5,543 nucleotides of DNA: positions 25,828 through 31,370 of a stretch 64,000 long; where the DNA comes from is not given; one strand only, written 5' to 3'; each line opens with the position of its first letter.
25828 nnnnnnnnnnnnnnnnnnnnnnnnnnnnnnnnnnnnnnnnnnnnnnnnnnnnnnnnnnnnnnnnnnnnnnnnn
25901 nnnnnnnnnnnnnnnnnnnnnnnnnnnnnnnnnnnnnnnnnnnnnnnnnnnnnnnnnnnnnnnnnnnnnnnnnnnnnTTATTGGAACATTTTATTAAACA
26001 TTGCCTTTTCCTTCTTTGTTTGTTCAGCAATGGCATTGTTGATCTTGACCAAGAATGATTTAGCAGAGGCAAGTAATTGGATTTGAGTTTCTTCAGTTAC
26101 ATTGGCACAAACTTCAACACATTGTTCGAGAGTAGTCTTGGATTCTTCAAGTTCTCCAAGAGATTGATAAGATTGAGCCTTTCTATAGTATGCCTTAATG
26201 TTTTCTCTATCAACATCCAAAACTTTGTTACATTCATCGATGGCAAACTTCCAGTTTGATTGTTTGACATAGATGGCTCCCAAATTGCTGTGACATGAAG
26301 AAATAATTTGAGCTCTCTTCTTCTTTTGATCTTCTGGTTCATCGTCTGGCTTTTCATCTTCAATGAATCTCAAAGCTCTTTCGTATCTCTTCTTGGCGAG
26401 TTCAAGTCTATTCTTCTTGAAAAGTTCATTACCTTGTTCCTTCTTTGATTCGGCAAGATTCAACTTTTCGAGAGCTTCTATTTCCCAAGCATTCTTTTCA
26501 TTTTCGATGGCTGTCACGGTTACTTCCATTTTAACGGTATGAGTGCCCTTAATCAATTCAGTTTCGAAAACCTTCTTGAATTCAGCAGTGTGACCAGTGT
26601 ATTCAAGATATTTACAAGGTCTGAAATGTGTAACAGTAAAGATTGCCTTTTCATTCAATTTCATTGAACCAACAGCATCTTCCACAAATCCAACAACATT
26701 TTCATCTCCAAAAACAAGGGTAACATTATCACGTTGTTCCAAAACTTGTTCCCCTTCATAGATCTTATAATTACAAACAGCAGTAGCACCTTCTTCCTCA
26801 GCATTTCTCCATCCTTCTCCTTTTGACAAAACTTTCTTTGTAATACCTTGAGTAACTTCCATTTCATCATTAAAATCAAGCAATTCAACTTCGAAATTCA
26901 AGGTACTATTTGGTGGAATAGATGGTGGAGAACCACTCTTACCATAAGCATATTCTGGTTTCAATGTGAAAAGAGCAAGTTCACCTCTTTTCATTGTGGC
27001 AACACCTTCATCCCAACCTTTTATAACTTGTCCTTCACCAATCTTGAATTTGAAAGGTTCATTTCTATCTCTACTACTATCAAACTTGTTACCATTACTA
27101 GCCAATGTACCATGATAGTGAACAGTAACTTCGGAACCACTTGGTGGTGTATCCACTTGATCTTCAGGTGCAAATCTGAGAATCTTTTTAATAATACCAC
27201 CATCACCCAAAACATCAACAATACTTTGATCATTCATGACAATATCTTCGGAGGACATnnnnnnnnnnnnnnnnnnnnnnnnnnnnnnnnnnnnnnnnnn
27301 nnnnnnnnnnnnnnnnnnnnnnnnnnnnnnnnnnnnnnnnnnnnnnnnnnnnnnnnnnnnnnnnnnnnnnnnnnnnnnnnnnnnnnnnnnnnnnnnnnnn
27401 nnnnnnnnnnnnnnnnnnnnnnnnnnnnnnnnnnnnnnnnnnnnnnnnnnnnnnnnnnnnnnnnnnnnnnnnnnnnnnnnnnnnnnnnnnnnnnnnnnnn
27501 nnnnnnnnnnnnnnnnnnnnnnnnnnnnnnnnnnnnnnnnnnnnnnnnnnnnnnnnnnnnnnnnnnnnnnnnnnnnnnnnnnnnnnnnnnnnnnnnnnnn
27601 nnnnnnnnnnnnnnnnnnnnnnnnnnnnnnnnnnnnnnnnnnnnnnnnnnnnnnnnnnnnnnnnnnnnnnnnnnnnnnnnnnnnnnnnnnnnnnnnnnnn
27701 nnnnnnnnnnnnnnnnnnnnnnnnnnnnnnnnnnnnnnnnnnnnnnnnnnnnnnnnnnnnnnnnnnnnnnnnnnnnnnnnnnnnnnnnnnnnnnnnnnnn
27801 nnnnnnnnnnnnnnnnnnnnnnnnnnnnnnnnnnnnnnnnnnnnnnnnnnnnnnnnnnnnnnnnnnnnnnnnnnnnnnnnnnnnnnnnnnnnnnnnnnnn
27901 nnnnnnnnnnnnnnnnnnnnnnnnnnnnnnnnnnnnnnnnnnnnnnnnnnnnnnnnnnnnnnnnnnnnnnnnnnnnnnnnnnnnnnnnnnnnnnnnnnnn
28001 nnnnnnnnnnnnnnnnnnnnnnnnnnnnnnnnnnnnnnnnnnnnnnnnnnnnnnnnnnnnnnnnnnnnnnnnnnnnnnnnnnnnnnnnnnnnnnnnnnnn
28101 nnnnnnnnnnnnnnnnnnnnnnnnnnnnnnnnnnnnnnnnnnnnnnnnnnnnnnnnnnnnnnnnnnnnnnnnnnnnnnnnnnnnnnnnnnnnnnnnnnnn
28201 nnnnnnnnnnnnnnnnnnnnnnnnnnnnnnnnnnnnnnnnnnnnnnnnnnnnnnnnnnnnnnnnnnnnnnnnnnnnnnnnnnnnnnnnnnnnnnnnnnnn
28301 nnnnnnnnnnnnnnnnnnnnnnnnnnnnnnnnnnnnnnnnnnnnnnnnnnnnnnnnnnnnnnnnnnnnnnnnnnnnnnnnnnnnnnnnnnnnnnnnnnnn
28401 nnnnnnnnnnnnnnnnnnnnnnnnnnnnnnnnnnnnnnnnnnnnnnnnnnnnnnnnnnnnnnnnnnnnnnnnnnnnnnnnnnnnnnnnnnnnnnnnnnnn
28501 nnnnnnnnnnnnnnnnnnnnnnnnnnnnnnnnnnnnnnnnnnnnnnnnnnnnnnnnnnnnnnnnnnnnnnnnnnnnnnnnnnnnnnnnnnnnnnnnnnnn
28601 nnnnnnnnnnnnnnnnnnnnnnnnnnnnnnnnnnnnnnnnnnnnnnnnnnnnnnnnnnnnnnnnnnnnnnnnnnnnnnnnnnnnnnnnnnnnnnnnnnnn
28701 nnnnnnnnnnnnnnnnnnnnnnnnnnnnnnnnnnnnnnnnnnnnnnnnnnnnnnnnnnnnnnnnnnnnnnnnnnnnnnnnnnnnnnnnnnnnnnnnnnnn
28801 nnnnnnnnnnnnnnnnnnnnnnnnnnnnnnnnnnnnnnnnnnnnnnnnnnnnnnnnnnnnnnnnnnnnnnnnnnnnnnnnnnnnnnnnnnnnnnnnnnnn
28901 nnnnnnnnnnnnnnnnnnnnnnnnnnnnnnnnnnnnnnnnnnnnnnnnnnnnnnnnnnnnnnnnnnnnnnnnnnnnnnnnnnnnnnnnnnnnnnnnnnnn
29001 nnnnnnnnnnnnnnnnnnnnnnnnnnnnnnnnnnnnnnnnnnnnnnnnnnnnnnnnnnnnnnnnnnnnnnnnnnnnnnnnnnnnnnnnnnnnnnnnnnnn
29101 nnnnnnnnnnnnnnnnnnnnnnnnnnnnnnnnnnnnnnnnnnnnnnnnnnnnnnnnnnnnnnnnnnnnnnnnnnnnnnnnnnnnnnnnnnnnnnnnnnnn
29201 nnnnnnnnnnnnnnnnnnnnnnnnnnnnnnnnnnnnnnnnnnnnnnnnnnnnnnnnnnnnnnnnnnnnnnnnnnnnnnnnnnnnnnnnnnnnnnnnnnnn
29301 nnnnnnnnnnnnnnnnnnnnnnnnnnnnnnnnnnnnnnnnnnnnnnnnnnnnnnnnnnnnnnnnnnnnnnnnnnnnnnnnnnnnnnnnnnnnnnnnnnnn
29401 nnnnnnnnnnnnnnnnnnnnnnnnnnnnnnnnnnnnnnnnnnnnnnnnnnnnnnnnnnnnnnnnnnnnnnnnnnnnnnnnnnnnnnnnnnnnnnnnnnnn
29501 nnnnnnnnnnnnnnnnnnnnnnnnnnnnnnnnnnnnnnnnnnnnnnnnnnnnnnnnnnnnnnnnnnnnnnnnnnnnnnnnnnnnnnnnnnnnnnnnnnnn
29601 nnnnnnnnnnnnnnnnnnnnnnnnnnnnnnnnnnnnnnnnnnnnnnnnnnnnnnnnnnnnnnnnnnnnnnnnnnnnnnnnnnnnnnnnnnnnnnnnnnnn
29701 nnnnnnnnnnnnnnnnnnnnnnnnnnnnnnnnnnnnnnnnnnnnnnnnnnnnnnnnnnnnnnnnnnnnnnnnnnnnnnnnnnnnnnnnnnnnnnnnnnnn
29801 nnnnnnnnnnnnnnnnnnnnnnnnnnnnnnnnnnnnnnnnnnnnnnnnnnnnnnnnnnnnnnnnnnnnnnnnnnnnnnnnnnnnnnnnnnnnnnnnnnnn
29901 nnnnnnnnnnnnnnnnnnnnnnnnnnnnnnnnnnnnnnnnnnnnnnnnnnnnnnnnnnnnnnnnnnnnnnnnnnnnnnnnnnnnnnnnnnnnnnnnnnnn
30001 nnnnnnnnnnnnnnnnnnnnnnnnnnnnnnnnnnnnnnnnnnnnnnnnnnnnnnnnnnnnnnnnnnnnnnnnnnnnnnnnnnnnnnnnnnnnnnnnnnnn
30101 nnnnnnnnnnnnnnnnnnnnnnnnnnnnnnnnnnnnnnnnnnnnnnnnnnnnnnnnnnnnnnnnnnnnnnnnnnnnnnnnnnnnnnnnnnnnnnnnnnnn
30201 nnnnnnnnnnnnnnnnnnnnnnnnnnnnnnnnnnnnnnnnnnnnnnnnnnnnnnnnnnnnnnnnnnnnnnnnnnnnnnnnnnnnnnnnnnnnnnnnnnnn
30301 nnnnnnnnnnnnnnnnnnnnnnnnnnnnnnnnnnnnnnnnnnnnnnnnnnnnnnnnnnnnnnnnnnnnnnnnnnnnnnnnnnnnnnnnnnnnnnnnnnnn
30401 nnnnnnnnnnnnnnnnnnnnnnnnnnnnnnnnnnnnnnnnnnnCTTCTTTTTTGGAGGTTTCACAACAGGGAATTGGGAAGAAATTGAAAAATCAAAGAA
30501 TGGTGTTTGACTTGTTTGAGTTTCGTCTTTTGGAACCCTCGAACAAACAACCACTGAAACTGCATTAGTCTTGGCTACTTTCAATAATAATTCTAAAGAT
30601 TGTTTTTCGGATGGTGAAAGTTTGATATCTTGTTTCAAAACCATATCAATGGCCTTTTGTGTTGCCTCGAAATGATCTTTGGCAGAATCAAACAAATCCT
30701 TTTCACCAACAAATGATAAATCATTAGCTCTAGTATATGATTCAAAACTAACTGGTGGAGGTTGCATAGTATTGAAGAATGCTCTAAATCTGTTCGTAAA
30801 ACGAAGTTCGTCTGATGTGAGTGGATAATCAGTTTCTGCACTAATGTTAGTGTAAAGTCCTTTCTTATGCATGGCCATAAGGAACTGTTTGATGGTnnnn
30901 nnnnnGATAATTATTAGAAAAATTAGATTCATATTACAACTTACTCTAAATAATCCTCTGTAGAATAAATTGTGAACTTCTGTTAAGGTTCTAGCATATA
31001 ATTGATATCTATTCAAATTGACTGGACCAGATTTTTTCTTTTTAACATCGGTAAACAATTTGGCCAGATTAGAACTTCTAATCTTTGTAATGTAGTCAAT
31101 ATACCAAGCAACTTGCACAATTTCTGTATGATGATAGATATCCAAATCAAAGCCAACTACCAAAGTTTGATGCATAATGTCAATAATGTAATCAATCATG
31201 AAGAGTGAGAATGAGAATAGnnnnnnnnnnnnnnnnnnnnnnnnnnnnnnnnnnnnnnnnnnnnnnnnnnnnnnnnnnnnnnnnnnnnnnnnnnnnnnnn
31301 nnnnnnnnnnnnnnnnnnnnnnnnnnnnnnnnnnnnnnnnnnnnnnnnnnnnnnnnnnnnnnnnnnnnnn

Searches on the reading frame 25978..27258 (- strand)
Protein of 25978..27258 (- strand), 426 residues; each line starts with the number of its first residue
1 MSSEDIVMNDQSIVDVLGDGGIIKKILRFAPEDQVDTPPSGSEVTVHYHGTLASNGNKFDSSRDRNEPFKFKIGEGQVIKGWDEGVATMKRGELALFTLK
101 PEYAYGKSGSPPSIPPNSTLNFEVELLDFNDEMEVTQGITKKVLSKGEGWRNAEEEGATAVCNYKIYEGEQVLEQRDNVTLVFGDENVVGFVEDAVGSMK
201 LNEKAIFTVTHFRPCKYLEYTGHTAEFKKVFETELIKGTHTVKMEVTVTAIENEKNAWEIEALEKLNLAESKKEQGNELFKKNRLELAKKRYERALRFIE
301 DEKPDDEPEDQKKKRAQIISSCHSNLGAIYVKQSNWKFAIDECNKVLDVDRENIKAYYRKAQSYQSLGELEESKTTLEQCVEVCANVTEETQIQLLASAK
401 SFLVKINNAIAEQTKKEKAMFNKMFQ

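Call 16: find_encoding_contigs(protein=window:25978-27258:-, flank=1000, max_places=2)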
Protein window:25978-27258:- (426 aa): no gene with exactly this product is on record in the collection.

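Call 17: search_protein_families(library=pfam, max_evalue=0.00001, proteins=[window:25981-27258:-])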
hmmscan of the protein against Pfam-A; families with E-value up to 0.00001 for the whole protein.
window:25981-27258:- (426 aa): 6 families
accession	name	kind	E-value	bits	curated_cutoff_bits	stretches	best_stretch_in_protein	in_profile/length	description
PF00254.34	FKBP_C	-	1.2e-38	131.8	21.1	1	38-127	5-94/94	FKBP-type peptidyl-prolyl cis-trans isomerase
PF00515.34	TPR_1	-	2.1e-12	46.7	27.8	0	322-353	3-34/34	Tetratricopeptide repeat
PF07719.23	TPR_2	-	2.3e-10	40.2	27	0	355-383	2-30/34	Tetratricopeptide repeat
PF13181.12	TPR_8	-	1.1e-08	35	25.7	1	355-385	2-32/34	Tetratricopeptide repeat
PF13424.12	TPR_12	-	6.7e-08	33.1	30.1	0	355-398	4-47/77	Tetratricopeptide repeat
PF13414.12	TPR_11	-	4e-07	30.1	26.8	0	327-368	1-42/42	TPR repeat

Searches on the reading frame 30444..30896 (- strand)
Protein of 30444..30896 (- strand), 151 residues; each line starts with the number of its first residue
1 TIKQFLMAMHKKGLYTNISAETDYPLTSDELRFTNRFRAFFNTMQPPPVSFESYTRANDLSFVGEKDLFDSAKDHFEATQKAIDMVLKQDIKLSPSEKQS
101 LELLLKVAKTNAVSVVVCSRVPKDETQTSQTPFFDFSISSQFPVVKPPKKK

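Call 36: search_protein_families(library=pfam, max_evalue=0.01, proteins=[window:30444-30896:-])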
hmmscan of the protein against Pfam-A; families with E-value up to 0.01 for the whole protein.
window:30444-30896:- (151 aa): 1 family
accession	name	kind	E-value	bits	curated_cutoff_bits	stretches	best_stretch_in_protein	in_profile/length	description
PF25789.1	TPR_NAA35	-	2.7e-19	69.8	27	1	6-145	248-376/376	NAA35-like, TPR repeats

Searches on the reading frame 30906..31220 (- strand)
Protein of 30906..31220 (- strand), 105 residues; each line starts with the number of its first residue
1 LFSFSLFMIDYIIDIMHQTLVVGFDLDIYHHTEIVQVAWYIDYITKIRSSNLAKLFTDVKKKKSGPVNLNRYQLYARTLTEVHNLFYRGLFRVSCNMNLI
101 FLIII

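Call 36: search_protein_families(library=pfam, max_evalue=0.01, proteins=[window:30906-31220:-])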
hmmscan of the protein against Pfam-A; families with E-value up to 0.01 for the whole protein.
window:30906-31220:- (105 aa): 1 family
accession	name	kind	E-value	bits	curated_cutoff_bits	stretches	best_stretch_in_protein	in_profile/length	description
PF25789.1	TPR_NAA35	-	3.5e-07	29.9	27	1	4-59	148-205/376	NAA35-like, TPR repeats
